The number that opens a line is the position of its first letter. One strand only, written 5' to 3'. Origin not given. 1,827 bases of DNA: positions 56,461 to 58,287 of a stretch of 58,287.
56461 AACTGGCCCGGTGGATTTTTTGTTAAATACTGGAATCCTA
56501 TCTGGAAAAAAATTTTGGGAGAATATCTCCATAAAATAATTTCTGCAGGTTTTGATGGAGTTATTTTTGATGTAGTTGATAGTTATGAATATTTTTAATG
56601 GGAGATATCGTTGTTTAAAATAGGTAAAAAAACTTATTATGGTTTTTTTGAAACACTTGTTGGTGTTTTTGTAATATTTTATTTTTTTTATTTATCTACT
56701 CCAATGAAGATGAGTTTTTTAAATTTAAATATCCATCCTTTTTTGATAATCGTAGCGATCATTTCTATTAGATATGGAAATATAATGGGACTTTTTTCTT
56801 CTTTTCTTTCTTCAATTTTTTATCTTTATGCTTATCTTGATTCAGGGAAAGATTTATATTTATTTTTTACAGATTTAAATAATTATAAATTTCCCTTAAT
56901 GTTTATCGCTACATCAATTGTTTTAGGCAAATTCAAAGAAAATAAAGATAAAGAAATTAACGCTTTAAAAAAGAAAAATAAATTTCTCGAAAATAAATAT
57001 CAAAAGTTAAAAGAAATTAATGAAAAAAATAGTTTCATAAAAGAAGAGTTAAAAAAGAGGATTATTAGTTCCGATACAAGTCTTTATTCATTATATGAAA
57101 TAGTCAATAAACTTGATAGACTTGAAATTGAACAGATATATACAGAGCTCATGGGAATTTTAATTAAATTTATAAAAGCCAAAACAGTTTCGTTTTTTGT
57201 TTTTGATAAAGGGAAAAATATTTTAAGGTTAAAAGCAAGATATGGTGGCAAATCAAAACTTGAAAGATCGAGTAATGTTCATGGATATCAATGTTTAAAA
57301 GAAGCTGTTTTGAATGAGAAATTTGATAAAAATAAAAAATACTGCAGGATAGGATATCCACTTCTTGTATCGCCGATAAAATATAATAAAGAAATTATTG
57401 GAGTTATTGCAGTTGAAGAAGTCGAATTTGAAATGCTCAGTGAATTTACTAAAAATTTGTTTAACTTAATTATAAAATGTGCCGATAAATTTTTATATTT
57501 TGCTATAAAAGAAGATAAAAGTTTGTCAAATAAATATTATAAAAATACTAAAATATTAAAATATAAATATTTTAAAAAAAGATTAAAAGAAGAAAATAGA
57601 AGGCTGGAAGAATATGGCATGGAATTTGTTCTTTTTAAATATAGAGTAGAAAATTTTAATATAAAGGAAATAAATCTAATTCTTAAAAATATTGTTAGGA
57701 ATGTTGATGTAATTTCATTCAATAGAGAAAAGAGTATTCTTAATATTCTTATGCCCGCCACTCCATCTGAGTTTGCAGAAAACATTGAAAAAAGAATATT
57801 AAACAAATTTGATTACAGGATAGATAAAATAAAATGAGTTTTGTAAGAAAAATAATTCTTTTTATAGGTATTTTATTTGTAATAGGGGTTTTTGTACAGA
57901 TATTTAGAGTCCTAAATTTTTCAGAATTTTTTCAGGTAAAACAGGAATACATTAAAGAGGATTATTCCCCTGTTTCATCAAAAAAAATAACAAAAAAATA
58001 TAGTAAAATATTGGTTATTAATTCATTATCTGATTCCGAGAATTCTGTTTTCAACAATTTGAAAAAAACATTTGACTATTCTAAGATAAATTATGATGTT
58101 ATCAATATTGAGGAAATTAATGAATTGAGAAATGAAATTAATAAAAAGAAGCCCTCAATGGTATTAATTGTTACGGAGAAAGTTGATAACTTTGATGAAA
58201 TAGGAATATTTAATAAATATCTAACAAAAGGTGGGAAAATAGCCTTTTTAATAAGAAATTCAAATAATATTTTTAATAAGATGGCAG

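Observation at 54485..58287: Hybrid Pel-like exopolysaccharide system: monoderm-style core plus a candidate novel outer-membrane exporter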

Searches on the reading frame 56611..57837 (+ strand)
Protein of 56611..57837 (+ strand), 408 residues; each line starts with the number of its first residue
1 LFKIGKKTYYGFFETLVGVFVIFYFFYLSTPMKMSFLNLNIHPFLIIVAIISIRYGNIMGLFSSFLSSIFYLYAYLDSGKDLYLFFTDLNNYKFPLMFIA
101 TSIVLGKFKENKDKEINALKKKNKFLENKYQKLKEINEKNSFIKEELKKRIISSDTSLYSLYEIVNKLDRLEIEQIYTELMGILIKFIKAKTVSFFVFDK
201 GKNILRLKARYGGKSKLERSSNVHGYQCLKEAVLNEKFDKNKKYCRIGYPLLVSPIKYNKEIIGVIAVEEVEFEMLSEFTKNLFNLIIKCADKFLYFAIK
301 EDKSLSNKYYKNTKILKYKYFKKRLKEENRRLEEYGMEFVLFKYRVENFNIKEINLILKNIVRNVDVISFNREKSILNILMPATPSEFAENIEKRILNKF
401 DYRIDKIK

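Call 4: search_protein_families(library=pfam, proteins=[window:56611-57837:+], max_evalue=0.1)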
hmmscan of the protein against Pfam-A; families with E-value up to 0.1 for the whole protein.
window:56611-57837:+ (408 aa): 2 families
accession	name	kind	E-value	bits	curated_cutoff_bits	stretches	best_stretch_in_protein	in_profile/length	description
PF13492.12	GAF_3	-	0.0011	19.9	27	1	173-270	2-102/129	GAF domain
PF16519.10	TRPM_tetra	-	0.0087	16.6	26.6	1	127-148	12-33/56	Tetramerisation domain of TRPM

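Call 5: find_encoding_contigs(protein=window:56611-57837:+, flank=10000, max_places=6)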
Protein window:56611-57837:+ (408 aa): no gene with exactly this product is on record in the collection.

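Call 11: search_protein_families(library=ncbifam, proteins=[window:56611-57837:+], max_evalue=0.01)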
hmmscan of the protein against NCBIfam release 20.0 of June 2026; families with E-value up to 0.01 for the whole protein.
window:56611-57837:+ (408 aa): 0 families

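Call 13: search_solved_structures(query=window:56611-57837:+, max_evalue=10, show_alignments=2)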
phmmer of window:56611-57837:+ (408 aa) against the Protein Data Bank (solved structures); distinct sequences matched with E-value up to 10: 2.
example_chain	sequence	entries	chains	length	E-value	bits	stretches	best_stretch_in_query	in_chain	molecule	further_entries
1dd3_A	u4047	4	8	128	0.34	13.4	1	250-340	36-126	50S RIBOSOMAL PROTEIN L7/L12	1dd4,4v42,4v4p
9gkr_A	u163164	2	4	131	0.53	12.8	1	270-327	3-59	Transcriptional regulator, PadR-like family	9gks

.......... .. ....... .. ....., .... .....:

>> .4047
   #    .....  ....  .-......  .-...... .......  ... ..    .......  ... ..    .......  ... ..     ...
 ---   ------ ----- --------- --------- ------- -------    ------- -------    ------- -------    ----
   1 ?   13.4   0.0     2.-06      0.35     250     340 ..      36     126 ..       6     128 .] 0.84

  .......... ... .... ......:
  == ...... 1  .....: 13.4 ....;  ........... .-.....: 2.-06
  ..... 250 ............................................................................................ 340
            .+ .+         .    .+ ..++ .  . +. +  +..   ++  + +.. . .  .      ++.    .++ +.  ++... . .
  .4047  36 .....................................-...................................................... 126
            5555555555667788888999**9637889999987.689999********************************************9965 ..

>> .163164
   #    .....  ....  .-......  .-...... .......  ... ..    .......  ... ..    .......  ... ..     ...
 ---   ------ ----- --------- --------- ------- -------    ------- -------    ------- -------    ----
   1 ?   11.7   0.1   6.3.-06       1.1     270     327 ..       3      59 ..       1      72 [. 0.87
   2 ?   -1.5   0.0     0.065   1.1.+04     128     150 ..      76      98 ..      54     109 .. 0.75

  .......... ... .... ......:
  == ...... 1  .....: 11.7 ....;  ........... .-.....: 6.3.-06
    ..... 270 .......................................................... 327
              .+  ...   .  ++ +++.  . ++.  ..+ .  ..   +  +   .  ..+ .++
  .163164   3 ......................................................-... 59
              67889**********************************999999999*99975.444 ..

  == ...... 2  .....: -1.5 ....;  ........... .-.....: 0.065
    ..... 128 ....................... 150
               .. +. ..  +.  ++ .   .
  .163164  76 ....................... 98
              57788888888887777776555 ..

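Call 38: find_homologous_proteins(query=window:56611-57837:+, max_evalue=0.001)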
Query window:56611-57837:+ (408 aa): 3 proteins with E <= 0.001 among 8000 candidates.
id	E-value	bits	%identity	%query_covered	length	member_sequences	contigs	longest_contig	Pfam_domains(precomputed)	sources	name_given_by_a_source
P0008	5.6e-254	860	100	100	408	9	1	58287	-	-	-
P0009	8.2e-131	455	54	98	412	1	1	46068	PF13492.13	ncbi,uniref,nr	ncbi:MAG: hypothetical protein FXF47_05905 [Candidatus Mcinerneyibacterium aminivorans]|uniref:GAF d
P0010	2.7e-5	42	22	86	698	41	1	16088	-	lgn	-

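Call 45: search_solved_structures(query=A6, max_evalue=10, show_alignments=3)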
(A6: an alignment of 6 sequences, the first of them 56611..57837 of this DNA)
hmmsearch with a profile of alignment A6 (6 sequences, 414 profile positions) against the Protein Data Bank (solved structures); distinct sequences matched with E-value up to 10: 14.
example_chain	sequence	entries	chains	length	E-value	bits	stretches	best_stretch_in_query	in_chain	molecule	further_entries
6khu_A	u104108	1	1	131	0.013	17.5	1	319-407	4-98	Diguanylate cyclase/phosphodiesterase-domain containing protein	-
6mzb_B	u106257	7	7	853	0.065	15.2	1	161-217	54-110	Rod cGMP-specific 3',5'-cyclic phosphodiesterase subunit beta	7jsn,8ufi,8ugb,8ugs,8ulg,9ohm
4g3k_A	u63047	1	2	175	0.091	14.7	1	243-309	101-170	Transcriptional regulator nlh1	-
4g3w_A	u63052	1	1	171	0.15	14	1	243-298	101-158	Transcriptional regulator nlh1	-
4z34_A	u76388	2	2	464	0.18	13.8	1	43-135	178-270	Lysophosphatidic acid receptor 1, Soluble cytochrome b562 | Lysophosphatidic acid receptor 1,Soluble cytochrome b562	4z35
8a3k_UNK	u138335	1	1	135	0.23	13.4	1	129-178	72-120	sc-apCC-4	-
4om3_A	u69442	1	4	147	0.26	13.2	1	118-178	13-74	Transducin-like enhancer protein 1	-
4om2_A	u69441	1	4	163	0.34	12.9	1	118-178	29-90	Transducin-like enhancer protein 1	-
8q3v_G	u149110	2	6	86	0.53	12.2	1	116-190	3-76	Tetrahydromethanopterin S-methyltransferase subunit G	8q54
6he5_H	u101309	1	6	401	1.6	10.7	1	119-167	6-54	Proteasome-activating nucleotidase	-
4c7n_B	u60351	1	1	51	2.2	10.2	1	117-157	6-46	SYNTHETIC ALPHA-HELIX, IM10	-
9j3n_A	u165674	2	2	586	4.6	9.1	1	36-98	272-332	ADP,ATP carrier protein 1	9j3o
9qfx_A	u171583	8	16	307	7.4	8.4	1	22-70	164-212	Probable O-antigen/lipopolysaccharide transport integral membrane protein ABC transporter | ABC transporter permease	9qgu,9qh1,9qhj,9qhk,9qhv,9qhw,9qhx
9azj_A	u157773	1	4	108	8.4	8.3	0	115-154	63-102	NF-kappa-B essential modulator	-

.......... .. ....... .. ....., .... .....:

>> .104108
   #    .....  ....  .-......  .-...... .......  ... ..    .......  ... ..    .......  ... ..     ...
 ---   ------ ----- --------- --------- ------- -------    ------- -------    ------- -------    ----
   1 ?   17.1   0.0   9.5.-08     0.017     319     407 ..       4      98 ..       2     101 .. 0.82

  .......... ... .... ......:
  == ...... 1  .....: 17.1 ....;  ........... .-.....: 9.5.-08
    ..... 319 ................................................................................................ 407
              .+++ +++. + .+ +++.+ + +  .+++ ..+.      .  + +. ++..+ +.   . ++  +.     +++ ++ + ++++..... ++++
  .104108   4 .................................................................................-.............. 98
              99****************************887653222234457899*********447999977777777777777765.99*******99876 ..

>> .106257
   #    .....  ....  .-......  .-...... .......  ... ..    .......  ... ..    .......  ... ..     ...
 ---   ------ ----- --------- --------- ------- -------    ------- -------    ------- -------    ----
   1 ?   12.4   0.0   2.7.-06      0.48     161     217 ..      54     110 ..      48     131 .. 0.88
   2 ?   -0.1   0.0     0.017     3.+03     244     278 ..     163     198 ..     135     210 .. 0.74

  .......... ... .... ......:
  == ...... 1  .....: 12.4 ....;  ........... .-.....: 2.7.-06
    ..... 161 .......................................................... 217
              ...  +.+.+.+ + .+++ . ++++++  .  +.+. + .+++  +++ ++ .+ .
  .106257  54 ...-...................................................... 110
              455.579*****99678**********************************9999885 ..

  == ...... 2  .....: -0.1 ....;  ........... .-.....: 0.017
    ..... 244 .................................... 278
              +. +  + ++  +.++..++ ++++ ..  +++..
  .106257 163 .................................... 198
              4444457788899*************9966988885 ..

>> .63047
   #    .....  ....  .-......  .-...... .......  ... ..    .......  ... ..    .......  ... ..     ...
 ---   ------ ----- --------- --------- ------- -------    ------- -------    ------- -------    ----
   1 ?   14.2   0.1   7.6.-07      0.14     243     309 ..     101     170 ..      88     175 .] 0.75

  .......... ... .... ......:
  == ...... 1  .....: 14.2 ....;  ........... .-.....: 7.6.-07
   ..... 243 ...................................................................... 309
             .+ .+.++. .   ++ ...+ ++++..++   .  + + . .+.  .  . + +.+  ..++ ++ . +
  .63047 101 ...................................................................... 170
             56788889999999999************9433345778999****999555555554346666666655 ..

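Call 64: search_protein_families(library=pfam, alignment_id=A6, max_evalue=1)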
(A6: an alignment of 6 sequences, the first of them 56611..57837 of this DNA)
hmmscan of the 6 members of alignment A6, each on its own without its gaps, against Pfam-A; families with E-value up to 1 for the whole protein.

A. member 1, window:56611-57837:+ (408 aa): 2 families
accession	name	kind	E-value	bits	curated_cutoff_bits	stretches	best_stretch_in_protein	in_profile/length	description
PF13492.12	GAF_3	-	0.0011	19.9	27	1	173-270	2-102/129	GAF domain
PF16519.10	TRPM_tetra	-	0.0087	16.6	26.6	1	127-148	12-33/56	Tetramerisation domain of TRPM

B. families by the number of members that match (of 6 scanned): 16 families
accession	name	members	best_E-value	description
PF13492.12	GAF_3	5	1.3e-06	GAF domain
PF01590.32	GAF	4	0.00038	GAF domain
PF12822.12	ECF_trnsprt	2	0.1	ECF transporter, substrate-specific component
PF13493.11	DUF4118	1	0.0028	Domain of unknown function (DUF4118)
PF16519.10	TRPM_tetra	1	0.0087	Tetramerisation domain of TRPM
PF22280.2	VtrC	1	0.021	VtrC lipocalin-like domain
PF06021.17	Gly_acyl_tr_N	1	0.029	Aralkyl acyl-CoA:amino acid N-acyltransferase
PF15714.11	SpoVT_C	1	0.037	Stage V sporulation protein T C-terminal, transcription factor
PF24211.1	DUF7432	1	0.039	Family of unknown function (DUF7432)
PF03920.20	TLE_N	1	0.039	Groucho/TLE N-terminal Q-rich domain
PF10455.14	BAR_2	1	0.067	Bin/amphiphysin/Rvs domain for vesicular trafficking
PF04772.17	Flu_B_M2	1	0.1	Influenza B matrix protein 2 (BM2)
PF20941.2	DUF6848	1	0.17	Domain of unknown function (DUF6848)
PF18035.6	Bap31_Bap29_C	1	0.23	Bap31/Bap29 cytoplasmic coiled-coil domain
PF13185.12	GAF_2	1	0.26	GAF domain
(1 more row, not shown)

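Call 65: find_homologous_proteins(query=A6, max_evalue=0.001)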
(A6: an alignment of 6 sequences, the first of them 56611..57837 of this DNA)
Query A6 (6 sequences) (408 aa, profile of the alignment): 3 proteins with E <= 0.001 among 8000 candidates.
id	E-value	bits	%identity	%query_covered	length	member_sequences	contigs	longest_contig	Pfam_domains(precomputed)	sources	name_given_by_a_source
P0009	2.3e-182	624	54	98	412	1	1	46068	PF13492.13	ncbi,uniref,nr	ncbi:MAG: hypothetical protein FXF47_05905 [Candidatus Mcinerneyibacterium aminivorans]|uniref:GAF d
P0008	5.8e-179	613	100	100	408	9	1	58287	-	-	-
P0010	1.2e-144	500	22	86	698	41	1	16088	-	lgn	-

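Call 66: find_encoding_contigs(protein=P0010, flank=8000, max_places=2)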
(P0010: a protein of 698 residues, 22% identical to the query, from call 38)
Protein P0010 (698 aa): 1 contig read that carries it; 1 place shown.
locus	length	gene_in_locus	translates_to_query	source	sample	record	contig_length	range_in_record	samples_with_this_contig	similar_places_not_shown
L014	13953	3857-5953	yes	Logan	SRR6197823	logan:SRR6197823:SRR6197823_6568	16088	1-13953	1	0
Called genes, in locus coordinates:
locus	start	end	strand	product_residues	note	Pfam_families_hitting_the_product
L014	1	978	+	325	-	?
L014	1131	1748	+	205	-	PF03235:GmrSD_N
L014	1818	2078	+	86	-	PF00893:Multi_Drug_Res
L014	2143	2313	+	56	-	-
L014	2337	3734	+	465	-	PF00392:GntR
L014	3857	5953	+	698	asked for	-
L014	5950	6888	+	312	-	-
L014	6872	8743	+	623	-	PF09960:DUF2194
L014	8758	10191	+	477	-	PF11997:DUF3492, PF13439:Glyco_transf_4, PF00534:Glycos_transf_1, PF13692:Glyco_trans_1_4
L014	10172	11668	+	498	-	PF16933:PelG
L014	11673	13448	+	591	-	PF08757:CotH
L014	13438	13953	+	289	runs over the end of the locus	PF09359:VTC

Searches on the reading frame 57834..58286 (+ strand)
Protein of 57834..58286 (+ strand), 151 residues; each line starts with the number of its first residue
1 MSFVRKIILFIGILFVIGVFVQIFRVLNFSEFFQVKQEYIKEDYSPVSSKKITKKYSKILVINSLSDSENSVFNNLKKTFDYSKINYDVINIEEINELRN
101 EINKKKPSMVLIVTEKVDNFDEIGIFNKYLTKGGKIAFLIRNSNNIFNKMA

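Call 6: search_protein_families(library=pfam, proteins=[window:57834-58286:+], max_evalue=10)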
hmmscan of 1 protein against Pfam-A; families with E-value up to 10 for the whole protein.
window:57834-58286:+ (151 aa): 4 families
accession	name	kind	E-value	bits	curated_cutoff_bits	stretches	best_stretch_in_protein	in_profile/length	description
PF09960.14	DUF2194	-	9.3e-05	21.4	30.4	1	20-141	1-120/582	Uncharacterised protein conserved in bacteria (DUF2194)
PF00462.30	Glutaredoxin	-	0.031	14.9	22.9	1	75-105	14-44/60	Glutaredoxin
PF05777.17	Acp26Ab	-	0.038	15.1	25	1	44-103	30-88/90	Drosophila accessory gland-specific peptide 26Ab (Acp26Ab)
PF22555.1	DAM-like-phage1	-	0.16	11.6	27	1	72-143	184-253/274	Phage DNA Adenine Methylase-like domain 1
